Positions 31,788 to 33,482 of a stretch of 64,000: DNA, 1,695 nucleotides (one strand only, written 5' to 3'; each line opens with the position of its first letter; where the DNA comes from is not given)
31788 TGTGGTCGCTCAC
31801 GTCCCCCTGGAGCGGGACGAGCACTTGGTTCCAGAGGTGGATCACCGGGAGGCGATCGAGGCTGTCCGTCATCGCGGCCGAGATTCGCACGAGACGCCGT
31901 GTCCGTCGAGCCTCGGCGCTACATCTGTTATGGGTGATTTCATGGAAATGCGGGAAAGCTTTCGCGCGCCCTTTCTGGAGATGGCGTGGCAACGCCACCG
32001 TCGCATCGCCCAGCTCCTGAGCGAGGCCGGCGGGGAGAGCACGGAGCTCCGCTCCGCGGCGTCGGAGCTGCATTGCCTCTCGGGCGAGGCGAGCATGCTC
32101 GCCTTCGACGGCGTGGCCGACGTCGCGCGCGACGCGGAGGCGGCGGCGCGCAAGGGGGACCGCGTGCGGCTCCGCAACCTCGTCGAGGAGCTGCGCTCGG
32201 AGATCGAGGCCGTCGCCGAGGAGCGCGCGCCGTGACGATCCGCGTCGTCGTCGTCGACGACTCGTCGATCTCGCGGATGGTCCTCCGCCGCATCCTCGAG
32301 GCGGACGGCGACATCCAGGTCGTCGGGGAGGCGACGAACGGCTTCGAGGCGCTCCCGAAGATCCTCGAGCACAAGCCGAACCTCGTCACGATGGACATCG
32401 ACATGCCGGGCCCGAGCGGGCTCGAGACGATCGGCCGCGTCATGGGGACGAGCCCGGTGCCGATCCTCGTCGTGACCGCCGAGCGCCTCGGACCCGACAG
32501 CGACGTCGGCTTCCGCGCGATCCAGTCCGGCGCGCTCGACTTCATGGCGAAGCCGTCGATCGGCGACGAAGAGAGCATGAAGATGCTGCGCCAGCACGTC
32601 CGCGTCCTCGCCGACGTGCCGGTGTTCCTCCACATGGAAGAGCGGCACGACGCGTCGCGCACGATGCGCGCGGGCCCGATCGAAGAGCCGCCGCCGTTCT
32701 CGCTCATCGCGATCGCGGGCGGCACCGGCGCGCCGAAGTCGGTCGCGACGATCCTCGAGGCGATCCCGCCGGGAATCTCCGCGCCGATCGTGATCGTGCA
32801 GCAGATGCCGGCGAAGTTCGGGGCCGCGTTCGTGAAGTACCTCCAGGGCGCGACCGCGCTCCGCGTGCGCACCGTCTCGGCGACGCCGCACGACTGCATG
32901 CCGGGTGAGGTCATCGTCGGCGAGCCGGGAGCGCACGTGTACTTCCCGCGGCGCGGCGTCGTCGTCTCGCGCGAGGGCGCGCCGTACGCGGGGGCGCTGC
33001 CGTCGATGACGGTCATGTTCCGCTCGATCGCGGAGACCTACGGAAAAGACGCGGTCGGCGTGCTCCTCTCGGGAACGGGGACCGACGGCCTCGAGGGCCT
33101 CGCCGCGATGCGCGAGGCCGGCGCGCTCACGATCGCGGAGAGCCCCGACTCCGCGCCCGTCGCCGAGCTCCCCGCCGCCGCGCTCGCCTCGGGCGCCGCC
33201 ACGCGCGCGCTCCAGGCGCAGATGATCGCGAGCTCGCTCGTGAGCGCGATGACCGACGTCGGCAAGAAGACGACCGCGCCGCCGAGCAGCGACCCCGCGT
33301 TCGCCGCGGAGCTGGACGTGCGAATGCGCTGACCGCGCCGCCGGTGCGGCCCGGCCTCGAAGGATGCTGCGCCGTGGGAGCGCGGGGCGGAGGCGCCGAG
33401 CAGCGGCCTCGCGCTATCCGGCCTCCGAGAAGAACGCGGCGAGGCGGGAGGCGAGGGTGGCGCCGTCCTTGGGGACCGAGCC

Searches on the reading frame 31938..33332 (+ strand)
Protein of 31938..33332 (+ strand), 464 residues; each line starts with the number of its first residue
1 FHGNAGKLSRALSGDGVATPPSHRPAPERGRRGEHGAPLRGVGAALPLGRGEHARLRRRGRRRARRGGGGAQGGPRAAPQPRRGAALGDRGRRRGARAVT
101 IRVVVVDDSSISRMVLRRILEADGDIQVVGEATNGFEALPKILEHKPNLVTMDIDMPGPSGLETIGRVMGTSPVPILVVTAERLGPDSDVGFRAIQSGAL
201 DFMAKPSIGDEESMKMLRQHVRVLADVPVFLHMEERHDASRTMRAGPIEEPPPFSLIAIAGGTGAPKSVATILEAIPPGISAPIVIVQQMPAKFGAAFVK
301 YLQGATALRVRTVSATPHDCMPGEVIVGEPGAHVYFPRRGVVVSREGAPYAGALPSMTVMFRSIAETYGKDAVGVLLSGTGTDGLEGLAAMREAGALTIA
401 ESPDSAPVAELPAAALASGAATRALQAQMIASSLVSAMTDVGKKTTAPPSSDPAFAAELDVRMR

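Call 61: search_protein_families(library=pfam, proteins=[window:31938-33332:+], max_evalue=0.00001)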
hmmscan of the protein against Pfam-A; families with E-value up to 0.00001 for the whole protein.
window:31938-33332:+ (464 aa): 2 families
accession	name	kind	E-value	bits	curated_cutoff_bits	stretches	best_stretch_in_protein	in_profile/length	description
PF01339.22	CheB_methylest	-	1.6e-40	139.1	24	1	257-433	1-173/174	CheB methylesterase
PF00072.30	Response_reg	-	5.9e-19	68.7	30.2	1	103-207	1-101/111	Response regulator receiver domain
